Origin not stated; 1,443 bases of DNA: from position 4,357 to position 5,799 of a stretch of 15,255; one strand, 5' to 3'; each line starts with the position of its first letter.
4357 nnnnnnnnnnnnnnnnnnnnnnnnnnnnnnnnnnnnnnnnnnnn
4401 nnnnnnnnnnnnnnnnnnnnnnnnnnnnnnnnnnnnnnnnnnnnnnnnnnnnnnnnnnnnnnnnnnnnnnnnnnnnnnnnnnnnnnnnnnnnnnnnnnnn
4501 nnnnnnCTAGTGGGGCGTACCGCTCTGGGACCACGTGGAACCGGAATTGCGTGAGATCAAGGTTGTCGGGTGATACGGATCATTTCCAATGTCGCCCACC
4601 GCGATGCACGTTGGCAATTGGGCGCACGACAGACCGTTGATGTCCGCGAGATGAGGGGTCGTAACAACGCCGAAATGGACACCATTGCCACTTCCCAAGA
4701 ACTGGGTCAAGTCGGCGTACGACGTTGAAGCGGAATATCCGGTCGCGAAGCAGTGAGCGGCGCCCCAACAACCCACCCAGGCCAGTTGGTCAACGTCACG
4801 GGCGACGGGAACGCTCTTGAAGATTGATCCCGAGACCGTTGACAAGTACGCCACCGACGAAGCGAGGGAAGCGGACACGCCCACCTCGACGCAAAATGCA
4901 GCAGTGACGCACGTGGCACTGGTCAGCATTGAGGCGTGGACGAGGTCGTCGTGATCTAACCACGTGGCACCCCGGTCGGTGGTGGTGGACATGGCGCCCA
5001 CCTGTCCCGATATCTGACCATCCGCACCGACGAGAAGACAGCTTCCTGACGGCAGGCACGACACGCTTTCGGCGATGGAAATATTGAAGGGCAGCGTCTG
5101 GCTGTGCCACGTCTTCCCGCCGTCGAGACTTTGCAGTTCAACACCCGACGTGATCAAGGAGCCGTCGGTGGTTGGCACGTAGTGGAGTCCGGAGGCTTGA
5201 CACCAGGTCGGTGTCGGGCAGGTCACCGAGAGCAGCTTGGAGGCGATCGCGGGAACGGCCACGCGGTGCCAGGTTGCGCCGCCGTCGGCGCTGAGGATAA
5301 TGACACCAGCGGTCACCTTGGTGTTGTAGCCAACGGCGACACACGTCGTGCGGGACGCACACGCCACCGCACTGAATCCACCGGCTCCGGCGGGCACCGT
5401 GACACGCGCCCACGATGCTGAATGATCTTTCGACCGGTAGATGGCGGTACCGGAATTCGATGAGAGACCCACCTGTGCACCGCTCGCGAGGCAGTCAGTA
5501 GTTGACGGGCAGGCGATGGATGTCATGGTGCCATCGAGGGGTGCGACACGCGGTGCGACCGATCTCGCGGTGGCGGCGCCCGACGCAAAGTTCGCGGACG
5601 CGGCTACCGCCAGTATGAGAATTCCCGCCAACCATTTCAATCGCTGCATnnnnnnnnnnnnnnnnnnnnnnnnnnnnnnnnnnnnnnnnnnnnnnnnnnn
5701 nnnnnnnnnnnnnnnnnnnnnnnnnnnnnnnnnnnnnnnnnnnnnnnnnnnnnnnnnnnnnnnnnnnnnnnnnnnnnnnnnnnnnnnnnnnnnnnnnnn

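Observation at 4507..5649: Hybrid member links the Cys-pair repeat to BNR/Asp-box propellers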

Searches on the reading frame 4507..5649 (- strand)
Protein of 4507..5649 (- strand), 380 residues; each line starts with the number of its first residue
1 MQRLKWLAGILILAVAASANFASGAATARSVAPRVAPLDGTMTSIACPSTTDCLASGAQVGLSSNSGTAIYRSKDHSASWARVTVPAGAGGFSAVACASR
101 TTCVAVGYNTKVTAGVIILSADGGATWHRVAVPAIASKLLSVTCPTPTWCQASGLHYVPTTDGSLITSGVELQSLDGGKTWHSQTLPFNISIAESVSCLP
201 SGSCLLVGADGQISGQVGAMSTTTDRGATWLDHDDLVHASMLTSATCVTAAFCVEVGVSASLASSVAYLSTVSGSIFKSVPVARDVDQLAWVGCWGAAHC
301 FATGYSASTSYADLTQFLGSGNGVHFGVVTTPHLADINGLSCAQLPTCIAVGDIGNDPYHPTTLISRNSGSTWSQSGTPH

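Call 11: search_protein_families(library=pfam, proteins=[window:4507-5649:-], max_evalue=1)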
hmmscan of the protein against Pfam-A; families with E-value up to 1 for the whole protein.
window:4507-5649:- (380 aa): 4 families
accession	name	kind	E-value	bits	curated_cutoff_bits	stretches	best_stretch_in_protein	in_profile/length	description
PF15902.12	Sortilin-Vps10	-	1.6e-07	30.9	33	2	69-137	2-67/446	Sortilin, neurotensin receptor 3,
PF02012.26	BNR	-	1.1e-05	25.1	27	2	119-129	2-12/12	BNR/Asp-box repeat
PF13088.12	BNR_2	-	1.9e-05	24.6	31.4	2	46-136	125-210/277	BNR repeat-like domain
PF14870.12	PSII_BNR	-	7.2e-05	22.6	27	1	169-230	38-94/303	Photosynthesis system II assembly factor YCF48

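Call 12: search_protein_families(library=ncbifam, proteins=[window:4507-5649:-], max_evalue=1)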
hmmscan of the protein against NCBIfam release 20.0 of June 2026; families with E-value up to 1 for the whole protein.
window:4507-5649:- (380 aa): 2 families
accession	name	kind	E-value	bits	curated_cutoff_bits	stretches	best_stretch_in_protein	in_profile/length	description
NF010237.0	PRK13684.1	equivalog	6.9e-06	25.3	326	1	163-231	59-122/334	photosynthesis system II assembly factor Ycf48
NF045728.1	glycosyl_F510_1955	equivalog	1e-05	24.9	175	1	70-237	74-217/246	F510_1955 family glycosylhydrolase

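Call 14: find_homologous_proteins(query=window:4507-5649:-)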
Query window:4507-5649:- (380 aa): 40 proteins with E <= 0.001 among 8000 candidates.
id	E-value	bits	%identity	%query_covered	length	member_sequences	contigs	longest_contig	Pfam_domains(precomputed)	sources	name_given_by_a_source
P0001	4.1e-245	831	100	100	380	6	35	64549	PF02012.27,PF15902.13,PF13088.13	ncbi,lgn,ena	-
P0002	5.7e-36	142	29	88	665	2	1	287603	PF25852.1,PF14870.13,PF02012.27,PF15902.13,PF13088.13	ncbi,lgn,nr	ncbi:MAG TPA: hypothetical protein VH914_03680 [Acidimicrobiia bacterium]|nr:hypothetical protein [A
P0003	6.9e-25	106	29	88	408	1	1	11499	PF14870.13,PF02012.27,PF15902.13,PF13088.13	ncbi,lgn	-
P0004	1.7e-22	98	28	84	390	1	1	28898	PF14870.13,PF15902.13,PF13088.13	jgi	jgi:photosystem II stability/assembly factor-like uncharacterized protein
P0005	5.6e-19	86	31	48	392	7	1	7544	PF02012.27,PF13088.13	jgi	jgi:hypothetical protein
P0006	7.7e-19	86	34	47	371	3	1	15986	PF02012.27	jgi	jgi:hypothetical protein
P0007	6.8e-18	83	27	65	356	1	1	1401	PF14870.13,PF02012.27,PF13088.13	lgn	-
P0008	8.5e-17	79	26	95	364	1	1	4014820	PF14870.13,PF02012.27,PF15902.13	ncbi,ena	-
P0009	1.6e-16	78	32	46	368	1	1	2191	-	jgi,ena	-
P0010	1.2e-15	75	26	56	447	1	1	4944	-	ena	-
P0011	3.0e-15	74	29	56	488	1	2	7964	PF02012.27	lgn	-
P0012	8.0e-15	73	27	51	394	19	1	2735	PF14870.13,PF02012.27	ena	-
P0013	1.3e-14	72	27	89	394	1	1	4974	PF14870.13,PF02012.27,PF15902.13,PF13088.13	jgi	jgi:photosystem II stability/assembly factor-like uncharacterized protein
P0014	1.8e-14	72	28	87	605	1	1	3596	-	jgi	jgi:photosystem II stability/assembly factor-like uncharacterized protein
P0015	6.6e-14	70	32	50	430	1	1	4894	PF02012.27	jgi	jgi:photosystem II stability/assembly factor-like uncharacterized protein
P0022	2.0e-11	62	31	43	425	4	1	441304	-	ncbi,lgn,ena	-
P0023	2.3e-11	61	28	69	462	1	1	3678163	PF02012.27,PF15902.13,PF13088.13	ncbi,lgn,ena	-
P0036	8.2e-5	40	24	52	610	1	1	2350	PF23366.2,PF15899.12,PF25852.1,PF14870.13,PF02012.27,PF15902.13,PF13088.13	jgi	jgi:photosystem II stability/assembly factor-like uncharacterized protein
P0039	5.2e-4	37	30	28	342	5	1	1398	PF25852.1,PF14870.13,PF02012.27,PF15902.13,PF13088.13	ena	-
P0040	8.1e-4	37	29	47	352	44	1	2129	PF25852.1,PF14870.13,PF02012.27,PF15902.13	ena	-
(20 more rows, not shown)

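Call 25: search_solved_structures(query=A1, max_evalue=0.01, show_alignments=2)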
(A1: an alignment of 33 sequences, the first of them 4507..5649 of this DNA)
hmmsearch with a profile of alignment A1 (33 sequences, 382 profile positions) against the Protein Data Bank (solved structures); distinct sequences matched with E-value up to 0.01: 38.
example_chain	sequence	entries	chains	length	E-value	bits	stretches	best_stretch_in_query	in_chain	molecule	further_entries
8am5_S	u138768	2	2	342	1.5e-09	40.2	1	206-328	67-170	Photosystem II assembly lipoprotein Ycf48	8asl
5oj3_A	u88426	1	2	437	7.7e-09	37.8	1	62-293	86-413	Photosystem II stability/assembly factor HCF136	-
5ojp_A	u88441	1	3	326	9.7e-08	34.2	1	104-329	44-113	Ycf48-like protein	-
5ojr_A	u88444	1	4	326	1e-07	34.1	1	104-186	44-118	Ycf48-like protein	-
2xbg_A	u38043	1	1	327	1e-07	34.1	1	104-184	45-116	YCF48-LIKE PROTEIN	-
2cn2_A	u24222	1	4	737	1.3e-07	33.8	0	112-279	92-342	BETA-1,4-XYLOGLUCAN HYDROLASE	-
2cn3_A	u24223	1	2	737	1.3e-07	33.8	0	112-279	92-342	BETA-1,4-XYLOGLUCAN HYDROLASE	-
5oj5_A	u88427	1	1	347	1.3e-07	33.8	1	104-184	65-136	Ycf48-like protein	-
5jwz_A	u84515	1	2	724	8.1e-07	31.2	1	109-328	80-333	Cellulose-binding family II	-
5fkt_A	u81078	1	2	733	4.6e-06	28.7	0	109-183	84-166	ENDO-1,4-BETA-GLUCANASE/XYLOGLUCANASE, GLY74A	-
5fkq_A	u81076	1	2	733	4.6e-06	28.7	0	109-183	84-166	ENDO-1,4-BETA-GLUCANASE/XYLOGLUCANASE, PUTATIVE, GLY74A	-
5fkr_A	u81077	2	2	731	4.7e-06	28.6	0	109-183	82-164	ENDO-1,4-BETA-GLUCANASE/XYLOGLUCANASE, PUTATIVE, GLY74A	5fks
4q6k_A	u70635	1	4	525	5.8e-06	28.4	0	170-301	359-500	BNR/Asp-box repeat protein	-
4fj6_A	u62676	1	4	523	7.8e-06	27.9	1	168-299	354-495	glycoside hydrolase family 33, candidate sialidase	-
4j9t_A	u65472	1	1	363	9e-06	27.7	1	167-288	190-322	designed unnatural amino acid dependent metalloprotein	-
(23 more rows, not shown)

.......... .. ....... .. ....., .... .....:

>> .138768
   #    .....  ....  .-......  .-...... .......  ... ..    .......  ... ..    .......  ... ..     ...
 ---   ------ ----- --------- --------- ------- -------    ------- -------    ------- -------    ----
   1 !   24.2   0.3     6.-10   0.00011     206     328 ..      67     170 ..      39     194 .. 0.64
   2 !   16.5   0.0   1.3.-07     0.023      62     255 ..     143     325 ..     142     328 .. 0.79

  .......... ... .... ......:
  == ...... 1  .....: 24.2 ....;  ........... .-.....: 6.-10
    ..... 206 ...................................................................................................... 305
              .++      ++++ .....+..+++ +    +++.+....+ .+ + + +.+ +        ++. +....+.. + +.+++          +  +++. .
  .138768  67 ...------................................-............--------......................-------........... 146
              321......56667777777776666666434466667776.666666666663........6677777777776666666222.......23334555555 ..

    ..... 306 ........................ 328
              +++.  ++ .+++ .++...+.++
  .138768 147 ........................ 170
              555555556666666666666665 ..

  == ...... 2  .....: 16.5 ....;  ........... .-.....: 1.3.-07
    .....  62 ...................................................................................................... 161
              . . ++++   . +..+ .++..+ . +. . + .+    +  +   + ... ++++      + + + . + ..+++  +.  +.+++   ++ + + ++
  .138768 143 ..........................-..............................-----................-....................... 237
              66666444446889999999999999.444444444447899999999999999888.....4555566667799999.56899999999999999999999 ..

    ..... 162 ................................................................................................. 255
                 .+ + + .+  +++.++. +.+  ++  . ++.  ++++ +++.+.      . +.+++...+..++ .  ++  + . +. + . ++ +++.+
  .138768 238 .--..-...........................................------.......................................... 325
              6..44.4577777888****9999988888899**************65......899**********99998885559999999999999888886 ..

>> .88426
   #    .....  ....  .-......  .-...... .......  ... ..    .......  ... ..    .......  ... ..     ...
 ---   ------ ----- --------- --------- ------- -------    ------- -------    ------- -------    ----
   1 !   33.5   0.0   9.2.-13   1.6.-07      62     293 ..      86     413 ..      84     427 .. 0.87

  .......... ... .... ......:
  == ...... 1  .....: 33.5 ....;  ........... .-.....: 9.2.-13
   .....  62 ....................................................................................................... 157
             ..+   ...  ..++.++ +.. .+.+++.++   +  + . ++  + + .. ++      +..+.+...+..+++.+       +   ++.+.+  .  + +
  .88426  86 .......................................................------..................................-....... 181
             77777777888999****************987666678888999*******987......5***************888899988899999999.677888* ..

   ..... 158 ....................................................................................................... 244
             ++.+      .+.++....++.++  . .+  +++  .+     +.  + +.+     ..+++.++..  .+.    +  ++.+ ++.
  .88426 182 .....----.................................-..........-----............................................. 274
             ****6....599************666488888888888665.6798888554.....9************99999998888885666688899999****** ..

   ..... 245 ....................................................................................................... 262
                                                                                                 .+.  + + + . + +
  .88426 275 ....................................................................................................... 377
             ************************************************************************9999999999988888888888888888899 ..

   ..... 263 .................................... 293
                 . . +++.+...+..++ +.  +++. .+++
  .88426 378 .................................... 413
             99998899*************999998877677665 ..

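Call 28: predict_structure(alignment_id=A1)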
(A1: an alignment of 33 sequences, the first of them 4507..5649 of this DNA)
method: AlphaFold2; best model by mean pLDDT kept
length: 380 residues; sequences in the alignment: 33
mean_pLDDT: 82.0   pTM: 0.83
mean pLDDT of the five models: 82.0, 80.7, 80.6, 80.5, 80.3
residues with pLDDT >= 90: 180; 70-90: 113; 50-70: 60; < 50: 27
segments of 3 or more residues with pLDDT < 50: 1-9, 11-16
pLDDT, mean of each block of 10 residues (from residue 1): 45 48 51 60 94 91 69 92 93 96 96 94 97 95 98 96 94 98 92 96 95 80 95 79 92 87 63 66 77 85 75 55 67 78 90 78 86 72
secondary structure, 60 per line:
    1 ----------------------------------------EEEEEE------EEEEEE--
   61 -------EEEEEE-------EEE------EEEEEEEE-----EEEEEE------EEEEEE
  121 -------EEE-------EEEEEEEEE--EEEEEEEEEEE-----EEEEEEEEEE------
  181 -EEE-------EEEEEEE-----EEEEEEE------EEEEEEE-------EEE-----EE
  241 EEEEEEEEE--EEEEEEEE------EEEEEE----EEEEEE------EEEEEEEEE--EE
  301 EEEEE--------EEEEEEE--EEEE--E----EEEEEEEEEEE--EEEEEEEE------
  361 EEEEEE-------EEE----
elements in order: E41-46 E53-58 E68-73 E81-83 E90-97 E103-108 E115-120 E128-130 E138-146 E149-159 E165-174 E182-184 E192-198 E204-210 E217-223 E231-233 E239-249 E252-259 E266-271 E276-281 E288-296 E299-305 E314-320 E323-326 E334-344 E347-354 E361-366 E374-376

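Call 31: fold_search(model_id=the predicted structure, library=pdb)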
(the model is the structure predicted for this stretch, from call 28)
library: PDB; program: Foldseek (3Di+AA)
matches with E <= 10: 993; with E <= 0.001: 357
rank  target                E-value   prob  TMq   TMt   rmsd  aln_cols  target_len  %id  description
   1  5ojr_D                6.6e-12  1.00  0.47  0.57   6.6       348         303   13  YCF48 bound to D1 peptide (released 2018-08-08)
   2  5ojr_C                1.2e-11  1.00  0.47  0.57   6.1       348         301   13  YCF48 bound to D1 peptide (released 2018-08-08)
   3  5fkr                  2.8e-11  1.00  0.41  0.23  18.2       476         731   12  Unraveling the first step of xyloglucan degradation by the soil saprophyte Cellvibrio japonicus through the functional a (released 2015-11-25)
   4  5ojp_A                9.8e-11  1.00  0.47  0.56   6.5       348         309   12  YCF48 bound to D1 peptide (released 2018-08-08)
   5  5ojr_A                1.3e-10  1.00  0.46  0.55   6.2       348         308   12  YCF48 bound to D1 peptide (released 2018-08-08)
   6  2xbg                  1.7e-10  1.00  0.52  0.62   4.5       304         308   16  Crystal Structure of YCF48 from Thermosynechococcus elongatus (released 2011-04-13)
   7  5ojp_B                1.7e-10  1.00  0.48  0.58   6.1       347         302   12  YCF48 bound to D1 peptide (released 2018-08-08)
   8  5oj5_A                1.8e-10  1.00  0.47  0.56   6.2       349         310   12  YCF48 bound to D1 peptide (released 2018-08-08)
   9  5fkt_B                3.4e-10  1.00  0.39  0.22  19.5       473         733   13  Unraveling the first step of xyloglucan degradation by the soil saprophyte Cellvibrio japonicus through the functional (released 2015-11-04)
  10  5fkt_A                7.5e-10  1.00  0.44  0.25  18.0       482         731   12  Unraveling the first step of xyloglucan degradation by the soil saprophyte Cellvibrio japonicus through the functional (released 2015-11-04)
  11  5ojp_C                8.3e-10  1.00  0.46  0.56   6.1       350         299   12  YCF48 bound to D1 peptide (released 2018-08-08)
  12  5fkq_B                1.3e-09  1.00  0.44  0.25  16.8       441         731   12  Unraveling the first step of xyloglucan degradation by the soil saprophyte Cellvibrio japonicus through the functional (released 2015-11-04)
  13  5jwz_A                1.5e-09  1.00  0.33  0.20  18.6       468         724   14  Structure of a Putative Xyloglucanase from the Cellulolytic Bacteria Streptomyces sp. SirexAA-E (released 2016-06-01)
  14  5fkq_A                1.5e-09  1.00  0.47  0.26  15.9       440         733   12  Unraveling the first step of xyloglucan degradation by the soil saprophyte Cellvibrio japonicus through the functional (released 2015-11-04)
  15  7kn8_B                2.9e-09  1.00  0.39  0.23  18.0       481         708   16  Crystal structure of the GH74 xyloglucanase from Xanthomonas campestris (Xcc1752) (released 2021-05-26)
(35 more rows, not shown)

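Call 32: find_encoding_contigs(protein=window:4507-5649:-, flank=10000, max_places=4)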
Protein window:4507-5649:- (380 aa): 19 contigs read that carry it; 4 places shown.
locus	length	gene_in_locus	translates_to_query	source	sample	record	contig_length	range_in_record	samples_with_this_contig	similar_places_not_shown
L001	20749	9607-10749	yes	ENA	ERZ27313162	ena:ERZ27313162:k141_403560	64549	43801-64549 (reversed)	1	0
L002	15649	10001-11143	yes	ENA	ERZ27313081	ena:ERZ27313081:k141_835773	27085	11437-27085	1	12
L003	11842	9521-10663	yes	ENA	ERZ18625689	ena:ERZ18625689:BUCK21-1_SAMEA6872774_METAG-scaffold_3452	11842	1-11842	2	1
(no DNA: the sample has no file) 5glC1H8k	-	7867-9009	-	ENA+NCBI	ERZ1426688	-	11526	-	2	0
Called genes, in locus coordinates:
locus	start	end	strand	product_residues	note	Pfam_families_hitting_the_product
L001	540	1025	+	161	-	-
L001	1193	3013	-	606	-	-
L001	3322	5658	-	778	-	PF00041:fn3 (weak)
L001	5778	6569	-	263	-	PF13622:4HBT_3, PF20789:4HBT_3C, PF02551:Acyl_CoA_thio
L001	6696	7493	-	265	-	PF13622:4HBT_3, PF03061:4HBT (faint), PF20789:4HBT_3C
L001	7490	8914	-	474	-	PF07690:MFS_1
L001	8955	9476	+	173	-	PF01638:HxlR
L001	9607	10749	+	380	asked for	PF13088:BNR_2 (faint), PF15902:Sortilin-Vps10 (faint), PF02012:BNR (faint)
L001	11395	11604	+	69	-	-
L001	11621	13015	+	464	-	PF01145:Band_7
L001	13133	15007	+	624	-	PF00041:fn3 (faint)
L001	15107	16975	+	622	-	PF22807:TrAA12 (faint), PF01436:NHL (faint), PF06739:SBBP (faint), PF08450:SGL (faint), PF25021:TEN_NHL (faint)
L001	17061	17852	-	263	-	PF00106:adh_short, PF13561:adh_short_C2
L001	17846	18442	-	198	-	-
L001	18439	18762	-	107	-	PF00543:P-II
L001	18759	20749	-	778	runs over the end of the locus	PF10070:DabA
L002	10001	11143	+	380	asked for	PF13088:BNR_2 (faint), PF15902:Sortilin-Vps10 (faint), PF02012:BNR (faint)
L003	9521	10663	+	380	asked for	PF13088:BNR_2 (faint), PF15902:Sortilin-Vps10 (faint), PF02012:BNR (faint)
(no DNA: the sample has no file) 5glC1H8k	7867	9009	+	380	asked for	PF13088:BNR_2 (faint), PF15902:Sortilin-Vps10 (faint), PF02012:BNR (faint)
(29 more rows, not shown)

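Call 35: find_related_loci(query=window:4507-5649:-, collection=genome_contigs, flank=8000)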
Query window:4507-5649:- (380 aa) in genome_contigs; peptide patterns used: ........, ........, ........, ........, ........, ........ (x = any residue, [..] = any of these).
38 stretches matched a pattern, but none encodes a relative of the query by tblastn (E <= 1e-3).

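Call 44: search_protein_representatives(alignment_id=A1)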
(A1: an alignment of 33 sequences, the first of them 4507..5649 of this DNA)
Query: 33 sequences, 382 profile positions. Proteins with E-value up to 0.001 (for the whole library): 106148; up to 1e-10: 55937; up to 1e-30: 17785. The best 150 are listed.
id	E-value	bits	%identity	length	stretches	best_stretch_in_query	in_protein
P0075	2.0e-282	951.6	-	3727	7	40-363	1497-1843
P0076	7.9e-249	841.0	-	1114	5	76-353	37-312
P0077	3.9e-240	812.4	-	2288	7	36-360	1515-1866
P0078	1.1e-238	807.6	-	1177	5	34-361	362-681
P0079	9.0e-235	794.7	-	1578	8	33-327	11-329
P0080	1.3e-223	758.0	-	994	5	48-357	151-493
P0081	9.2e-219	742.0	-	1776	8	46-353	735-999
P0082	1.4e-216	734.8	-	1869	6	43-360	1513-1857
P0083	1.2e-215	731.8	-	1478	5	46-362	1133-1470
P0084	3.3e-215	730.3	-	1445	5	50-354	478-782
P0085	5.4e-208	706.6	-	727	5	42-330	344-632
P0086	3.9e-205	697.1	-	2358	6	48-359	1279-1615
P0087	5.9e-204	693.3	-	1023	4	42-363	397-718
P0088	1.9e-203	691.6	-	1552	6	13-305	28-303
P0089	3.3e-203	690.8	-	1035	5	47-331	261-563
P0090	3.6e-202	687.4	-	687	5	75-357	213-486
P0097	4.2e-192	654.3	-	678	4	23-333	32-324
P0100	9.1e-189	643.3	-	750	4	16-331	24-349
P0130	2.3e-172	589.3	-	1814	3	28-379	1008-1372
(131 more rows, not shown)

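Call 55: search_protein_families(library=pfam, alignment_id=A1, max_evalue=0.001)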
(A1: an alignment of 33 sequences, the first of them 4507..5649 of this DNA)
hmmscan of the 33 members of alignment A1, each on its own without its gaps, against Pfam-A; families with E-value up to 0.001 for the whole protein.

A. member 1, window:4507-5649:- (380 aa): 4 families
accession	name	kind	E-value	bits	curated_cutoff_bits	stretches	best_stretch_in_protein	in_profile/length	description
PF15902.12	Sortilin-Vps10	-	1.6e-07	30.9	33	0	69-137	2-67/446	Sortilin, neurotensin receptor 3,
PF02012.26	BNR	-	1.1e-05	25.1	27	0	119-129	2-12/12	BNR/Asp-box repeat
PF13088.12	BNR_2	-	1.9e-05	24.6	31.4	0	46-136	125-210/277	BNR repeat-like domain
PF14870.12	PSII_BNR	-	7.2e-05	22.6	27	0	169-230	38-94/303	Photosynthesis system II assembly factor YCF48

B. families by the number of members that match (of 33 scanned): 10 families
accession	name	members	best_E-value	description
PF02012.26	BNR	24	3.5e-14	BNR/Asp-box repeat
PF14870.12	PSII_BNR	18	4.7e-12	Photosynthesis system II assembly factor YCF48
PF13088.12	BNR_2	16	2.5e-12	BNR repeat-like domain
PF15902.12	Sortilin-Vps10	14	1.3e-12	Sortilin, neurotensin receptor 3,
PF24316.1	Tli3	4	2e-05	T6SS Tli3 immunity protein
PF00395.25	SLH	1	5.3e-46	S-layer homology domain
PF19565.4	DUF6087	1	0.00032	Family of unknown function (DUF6087)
PF03404.22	Mo-co_dimer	1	0.00084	Mo-co oxidoreductase dimerisation domain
PF19755.4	DUF6242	1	0.00086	Domain of unknown function (DUF6242)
PF13360.13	PQQ_2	1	0.00087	Outer membrane protein assembly factor BamB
